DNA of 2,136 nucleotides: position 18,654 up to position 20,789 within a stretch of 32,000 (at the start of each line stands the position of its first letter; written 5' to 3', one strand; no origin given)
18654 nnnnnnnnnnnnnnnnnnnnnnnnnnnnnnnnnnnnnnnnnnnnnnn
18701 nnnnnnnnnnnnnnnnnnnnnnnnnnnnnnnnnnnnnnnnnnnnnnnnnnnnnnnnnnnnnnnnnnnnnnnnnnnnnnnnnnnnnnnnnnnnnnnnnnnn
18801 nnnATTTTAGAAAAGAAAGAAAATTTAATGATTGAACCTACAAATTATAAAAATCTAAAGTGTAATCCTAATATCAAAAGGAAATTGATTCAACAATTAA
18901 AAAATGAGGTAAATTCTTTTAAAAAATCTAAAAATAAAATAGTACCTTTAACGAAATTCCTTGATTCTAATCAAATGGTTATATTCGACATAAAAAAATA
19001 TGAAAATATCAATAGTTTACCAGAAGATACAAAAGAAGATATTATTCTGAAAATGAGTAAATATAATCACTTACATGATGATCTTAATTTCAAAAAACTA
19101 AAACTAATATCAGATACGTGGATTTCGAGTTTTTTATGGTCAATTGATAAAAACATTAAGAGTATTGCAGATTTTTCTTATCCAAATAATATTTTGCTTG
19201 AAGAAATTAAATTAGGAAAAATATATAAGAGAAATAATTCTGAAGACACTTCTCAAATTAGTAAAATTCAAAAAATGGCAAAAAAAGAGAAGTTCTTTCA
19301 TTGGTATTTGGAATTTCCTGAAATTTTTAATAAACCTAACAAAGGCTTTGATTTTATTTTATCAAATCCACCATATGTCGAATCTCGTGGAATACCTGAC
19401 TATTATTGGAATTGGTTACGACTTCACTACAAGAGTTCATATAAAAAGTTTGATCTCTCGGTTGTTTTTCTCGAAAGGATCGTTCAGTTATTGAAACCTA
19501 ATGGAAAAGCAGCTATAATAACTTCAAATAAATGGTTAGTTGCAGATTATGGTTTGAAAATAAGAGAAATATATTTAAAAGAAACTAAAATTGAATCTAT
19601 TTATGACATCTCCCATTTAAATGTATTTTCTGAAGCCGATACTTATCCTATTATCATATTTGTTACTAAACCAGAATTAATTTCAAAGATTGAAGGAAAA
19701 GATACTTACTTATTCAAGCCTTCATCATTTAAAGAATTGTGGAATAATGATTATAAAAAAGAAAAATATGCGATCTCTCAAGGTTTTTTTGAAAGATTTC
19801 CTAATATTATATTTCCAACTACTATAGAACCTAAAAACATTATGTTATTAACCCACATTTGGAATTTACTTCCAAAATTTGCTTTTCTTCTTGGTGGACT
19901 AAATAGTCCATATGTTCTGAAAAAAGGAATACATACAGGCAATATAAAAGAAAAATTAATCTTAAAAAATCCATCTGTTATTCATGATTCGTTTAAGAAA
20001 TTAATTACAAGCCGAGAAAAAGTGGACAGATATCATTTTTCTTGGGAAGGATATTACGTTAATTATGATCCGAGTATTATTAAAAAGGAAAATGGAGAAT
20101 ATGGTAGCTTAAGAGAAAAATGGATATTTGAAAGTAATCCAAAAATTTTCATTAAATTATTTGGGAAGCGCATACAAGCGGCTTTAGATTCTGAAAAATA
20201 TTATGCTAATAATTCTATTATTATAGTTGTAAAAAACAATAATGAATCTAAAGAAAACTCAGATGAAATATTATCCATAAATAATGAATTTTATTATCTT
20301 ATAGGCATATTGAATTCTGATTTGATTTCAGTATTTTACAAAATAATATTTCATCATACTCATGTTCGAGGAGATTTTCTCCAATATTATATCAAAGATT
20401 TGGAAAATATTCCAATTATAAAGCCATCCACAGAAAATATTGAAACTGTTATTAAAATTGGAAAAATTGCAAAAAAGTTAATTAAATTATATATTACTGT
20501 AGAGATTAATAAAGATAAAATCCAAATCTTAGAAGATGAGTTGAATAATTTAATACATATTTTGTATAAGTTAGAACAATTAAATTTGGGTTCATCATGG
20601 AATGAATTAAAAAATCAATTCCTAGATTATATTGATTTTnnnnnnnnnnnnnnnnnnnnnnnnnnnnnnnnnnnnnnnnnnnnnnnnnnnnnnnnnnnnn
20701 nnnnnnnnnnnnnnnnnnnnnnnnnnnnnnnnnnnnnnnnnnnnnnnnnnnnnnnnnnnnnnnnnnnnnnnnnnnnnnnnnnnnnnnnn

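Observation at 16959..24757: Tandem paralogous methyltransferases: a shared ~610-aa N-terminal half grafted onto two unrelated catalytic/specificity halves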

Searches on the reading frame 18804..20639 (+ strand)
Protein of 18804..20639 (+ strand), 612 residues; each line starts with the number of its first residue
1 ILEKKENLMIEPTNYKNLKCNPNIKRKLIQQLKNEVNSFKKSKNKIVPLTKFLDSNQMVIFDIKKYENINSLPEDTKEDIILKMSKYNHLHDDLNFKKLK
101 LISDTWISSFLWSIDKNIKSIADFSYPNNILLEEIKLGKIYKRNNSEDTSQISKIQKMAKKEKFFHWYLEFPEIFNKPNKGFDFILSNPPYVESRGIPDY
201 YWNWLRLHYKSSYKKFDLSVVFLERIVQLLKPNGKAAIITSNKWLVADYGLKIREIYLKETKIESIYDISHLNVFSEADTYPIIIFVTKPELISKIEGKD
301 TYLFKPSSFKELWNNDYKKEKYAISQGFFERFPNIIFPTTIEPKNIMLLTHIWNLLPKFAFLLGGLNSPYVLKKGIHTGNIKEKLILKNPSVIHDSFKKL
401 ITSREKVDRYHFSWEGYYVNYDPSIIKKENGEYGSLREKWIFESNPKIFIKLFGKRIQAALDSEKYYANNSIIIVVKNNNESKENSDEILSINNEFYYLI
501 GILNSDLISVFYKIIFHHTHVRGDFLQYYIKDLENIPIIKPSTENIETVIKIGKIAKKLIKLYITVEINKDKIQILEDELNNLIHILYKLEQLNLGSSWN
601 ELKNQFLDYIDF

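Call 28: find_homologous_proteins(query=window:18804-20639:+, max_evalue=0.00001)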
Query window:18804-20639:+ (612 aa): 60 proteins with E <= 0.00001 among 8000 candidates.
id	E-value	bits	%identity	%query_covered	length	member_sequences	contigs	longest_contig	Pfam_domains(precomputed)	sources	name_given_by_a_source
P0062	1.2e-126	442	47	72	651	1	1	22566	PF02384.23,PF07669.18,PF12950.14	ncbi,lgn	-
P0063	2.5e-116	408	49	68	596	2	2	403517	PF05175.21,PF02384.23,PF13649.13,PF07669.18,PF12950.14,PF08242.19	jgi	jgi:SAM-dependent methyltransferase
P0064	5.1e-115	403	50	67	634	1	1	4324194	PF13847.13,PF02384.23,PF07669.18,PF12950.14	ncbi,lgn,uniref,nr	ncbi:N-6 DNA methylase [Promethearchaeum syntrophicum]|uniref:site-specific DNA-methyltransferase (a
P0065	2.2e-114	401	50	67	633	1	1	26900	PF02384.23,PF07669.18,PF12950.14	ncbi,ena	-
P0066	6.2e-113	397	49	67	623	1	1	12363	PF13847.13,PF05175.21,PF02384.23,PF07669.18,PF12950.14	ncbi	-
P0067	1.6e-112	395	46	67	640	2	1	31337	PF13847.13,PF02384.23,PF07669.18,PF12950.14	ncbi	ncbi:MAG: Eco57I restriction-modification methylase domain-containing protein [Promethearchaeota arc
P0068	3.3e-112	394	48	67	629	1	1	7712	PF05175.21,PF02384.23,PF07669.18,PF12950.14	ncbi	-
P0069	1.9e-111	392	48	67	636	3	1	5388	PF05175.21,PF02384.23,PF07669.18,PF12950.14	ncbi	-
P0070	5.5e-111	390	49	67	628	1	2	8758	PF02384.23,PF07669.18,PF12950.14,PF20473.5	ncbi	-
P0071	7.2e-111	390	49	67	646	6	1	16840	PF02384.23,PF07669.18,PF12950.14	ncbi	ncbi:MAG: Eco57I restriction-modification methylase domain-containing protein [Promethearchaeota arc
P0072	2.4e-110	388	48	67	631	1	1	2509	PF13847.13,PF02384.23,PF07669.18,PF12950.14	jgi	-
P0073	2.4e-110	388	48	67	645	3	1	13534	PF13847.13,PF13489.13,PF05175.21,PF02384.23,PF07669.18,PF12950.14,PF08242.19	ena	-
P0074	8.5e-110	386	48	67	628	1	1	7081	PF02384.23,PF07669.18,PF12950.14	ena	-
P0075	2.9e-109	384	48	67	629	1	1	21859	PF13847.13,PF02384.23,PF07669.18,PF12950.14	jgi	-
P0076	4.3e-109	384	47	67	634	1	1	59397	PF02384.23,PF07669.18,PF12950.14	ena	-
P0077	8.3e-109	383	48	68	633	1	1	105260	PF02384.23,PF07669.18,PF12950.14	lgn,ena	-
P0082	5.4e-106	374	44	72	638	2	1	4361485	PF13847.13,PF02384.23,PF07669.18,PF12950.14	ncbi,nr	ncbi:MAG: class I SAM-dependent methyltransferase [Candidatus Lokiarchaeota archaeon]|nr:class I SAM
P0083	4.0e-104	367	46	67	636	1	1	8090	PF02384.23,PF07669.18,PF12950.14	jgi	jgi:SAM-dependent methyltransferase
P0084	1.8e-102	362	44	68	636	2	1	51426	PF02384.23,PF07669.18,PF12950.14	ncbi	ncbi:Eco57I restriction-modification methylase domain-containing protein [Candidatus Harpocratesius 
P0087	2.1e-98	349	42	68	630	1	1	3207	PF02384.23,PF07669.18,PF12950.14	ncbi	-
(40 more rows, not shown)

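Call 69: find_encoding_contigs(protein=P0064, flank=6000, max_places=2)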
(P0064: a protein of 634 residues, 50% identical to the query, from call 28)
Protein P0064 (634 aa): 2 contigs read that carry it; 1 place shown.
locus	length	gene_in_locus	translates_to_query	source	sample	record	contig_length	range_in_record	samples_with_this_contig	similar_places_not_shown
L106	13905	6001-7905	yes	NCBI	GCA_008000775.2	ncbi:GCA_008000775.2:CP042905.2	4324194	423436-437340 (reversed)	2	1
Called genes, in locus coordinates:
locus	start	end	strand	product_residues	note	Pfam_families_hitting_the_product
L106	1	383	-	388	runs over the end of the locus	PF13535:ATP-grasp_4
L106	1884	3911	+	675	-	-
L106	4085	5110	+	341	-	PF01569:PAP2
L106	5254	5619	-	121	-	-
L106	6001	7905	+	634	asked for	PF02384:N6_Mtase, PF07669:Eco57I, PF13847:Methyltransf_31 (weak), PF12950:TaqI_C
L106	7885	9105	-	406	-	PF00025:Arf, PF09439:SRPRB (weak), PF00071:Ras, PF01926:MMR_HSR1, PF04670:Gtr1_RagA, PF08477:Roc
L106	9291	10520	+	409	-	PF00092:VWA, PF13519:VWA_2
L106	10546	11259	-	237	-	PF10584:Proteasome_A_N, PF00227:Proteasome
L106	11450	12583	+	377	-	PF14938:SNAP (faint)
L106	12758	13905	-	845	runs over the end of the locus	-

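Call 70: find_encoding_contigs(protein=P0082, flank=6000, max_places=2)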
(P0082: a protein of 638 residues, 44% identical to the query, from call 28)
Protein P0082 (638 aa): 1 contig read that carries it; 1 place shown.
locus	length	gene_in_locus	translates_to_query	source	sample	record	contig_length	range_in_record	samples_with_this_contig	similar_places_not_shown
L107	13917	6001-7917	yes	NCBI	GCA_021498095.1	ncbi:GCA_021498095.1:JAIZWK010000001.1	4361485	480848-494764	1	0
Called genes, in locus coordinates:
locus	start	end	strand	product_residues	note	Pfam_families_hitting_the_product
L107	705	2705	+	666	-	-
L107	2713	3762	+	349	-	PF01569:PAP2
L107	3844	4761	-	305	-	PF13240:Zn_Ribbon_1 (weak)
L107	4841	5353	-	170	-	PF05014:Nuc_deoxyrib_tr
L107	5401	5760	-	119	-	-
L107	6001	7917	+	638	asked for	PF02384:N6_Mtase, PF13847:Methyltransf_31 (weak), PF07669:Eco57I, PF12950:TaqI_C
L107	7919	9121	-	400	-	PF00025:Arf, PF09439:SRPRB (weak), PF00071:Ras (weak), PF01926:MMR_HSR1 (weak), PF04670:Gtr1_RagA, PF08477:Roc (weak)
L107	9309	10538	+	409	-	PF00092:VWA, PF13519:VWA_2, PF14446:Prok-RING_1 (faint)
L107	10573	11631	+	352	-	PF02826:2-Hacid_dh_C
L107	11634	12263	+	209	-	PF10050:DUF2284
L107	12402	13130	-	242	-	PF10584:Proteasome_A_N, PF00227:Proteasome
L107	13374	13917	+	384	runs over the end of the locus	-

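Call 71: list_cluster_members(proteins=[P0062, P0065, P0066, P0068, P0069, P0070, P0087, P0084, P0077, P0083])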
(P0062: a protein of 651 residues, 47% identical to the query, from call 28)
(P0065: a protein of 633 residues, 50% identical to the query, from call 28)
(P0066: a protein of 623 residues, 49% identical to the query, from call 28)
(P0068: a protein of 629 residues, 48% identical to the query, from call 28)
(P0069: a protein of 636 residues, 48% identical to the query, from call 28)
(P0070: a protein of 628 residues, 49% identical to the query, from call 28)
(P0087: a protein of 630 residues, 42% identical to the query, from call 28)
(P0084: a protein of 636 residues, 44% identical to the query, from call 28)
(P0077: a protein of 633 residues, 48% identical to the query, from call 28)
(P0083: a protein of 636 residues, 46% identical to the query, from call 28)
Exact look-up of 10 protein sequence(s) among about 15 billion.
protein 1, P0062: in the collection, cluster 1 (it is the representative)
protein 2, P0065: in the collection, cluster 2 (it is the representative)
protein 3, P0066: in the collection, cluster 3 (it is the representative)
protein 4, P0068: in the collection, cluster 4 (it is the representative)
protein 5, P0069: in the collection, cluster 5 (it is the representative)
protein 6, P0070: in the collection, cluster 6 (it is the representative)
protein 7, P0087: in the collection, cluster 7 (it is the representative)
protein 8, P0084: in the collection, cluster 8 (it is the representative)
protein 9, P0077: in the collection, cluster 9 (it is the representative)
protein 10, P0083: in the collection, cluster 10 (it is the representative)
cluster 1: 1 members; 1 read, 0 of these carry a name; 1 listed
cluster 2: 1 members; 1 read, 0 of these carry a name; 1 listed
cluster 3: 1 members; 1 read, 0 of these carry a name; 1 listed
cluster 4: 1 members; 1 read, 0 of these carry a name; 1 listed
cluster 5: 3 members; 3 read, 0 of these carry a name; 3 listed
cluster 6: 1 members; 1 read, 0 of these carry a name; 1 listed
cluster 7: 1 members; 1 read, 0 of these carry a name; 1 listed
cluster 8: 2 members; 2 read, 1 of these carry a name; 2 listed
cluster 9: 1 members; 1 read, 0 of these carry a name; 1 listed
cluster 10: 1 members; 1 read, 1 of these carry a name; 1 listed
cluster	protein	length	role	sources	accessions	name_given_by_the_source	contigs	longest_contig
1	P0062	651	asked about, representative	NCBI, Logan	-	-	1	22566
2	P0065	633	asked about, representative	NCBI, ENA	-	-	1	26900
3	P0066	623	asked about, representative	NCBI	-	-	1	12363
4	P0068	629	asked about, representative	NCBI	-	-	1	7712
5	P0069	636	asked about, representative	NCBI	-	-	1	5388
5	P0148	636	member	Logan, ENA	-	-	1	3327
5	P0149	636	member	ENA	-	-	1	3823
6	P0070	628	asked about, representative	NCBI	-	-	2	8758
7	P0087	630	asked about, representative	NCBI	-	-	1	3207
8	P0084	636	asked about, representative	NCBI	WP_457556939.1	Eco57I restriction-modification methylase domain-containing protein [Candidatus ...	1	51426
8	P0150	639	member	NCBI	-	-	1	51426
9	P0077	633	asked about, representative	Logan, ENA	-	-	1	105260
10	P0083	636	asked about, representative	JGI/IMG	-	SAM-dependent methyltransferase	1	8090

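Call 80: search_protein_families(library=ncbifam, proteins=[P0064], max_evalue=0.00001)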
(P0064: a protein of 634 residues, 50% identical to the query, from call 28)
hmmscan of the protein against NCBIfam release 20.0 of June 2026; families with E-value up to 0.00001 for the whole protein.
P0064 (634 aa): 7 families
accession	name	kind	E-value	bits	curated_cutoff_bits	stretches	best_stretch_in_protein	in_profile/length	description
NF033452.1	BREX_1_MTaseX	exception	9.4e-14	50.2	500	1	208-384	505-685/1210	BREX-1 system adenine-specific DNA-methyltransferase PglX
NF033455.1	BREX_6_MTaseX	exception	1.4e-09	36.1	900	1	207-300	551-640/1319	BREX-6 system adenine-specific DNA-methyltransferase PglX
NF033451.1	BREX_2_MTaseX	equivalog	3e-09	35.2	400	1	205-301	353-453/1185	BREX-2 system adenine-specific DNA-methyltransferase PglX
TIGR03534.1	RF_mod_PrmC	equivalog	8.5e-09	35.2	199.1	1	131-234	85-180/253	peptide chain release factor N(5)-glutamine methyltransferase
TIGR02987.1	met_A_Alw26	exception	2.4e-08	33.2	353.5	0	125-357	22-287/523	Alw26I/Eco31I/Esp3I family type II restriction adenine-specific DNA-methyltransferase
NF047738.1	antiphage_MADS2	equivalog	2e-06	26.4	720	0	208-298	440-544/654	methylation-associated defense system DNA methyltransferase MAD2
TIGR00536.1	hemK_fam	subfamily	6.1e-06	25.5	115.5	0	166-237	136-208/286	HemK family protein methyltransferase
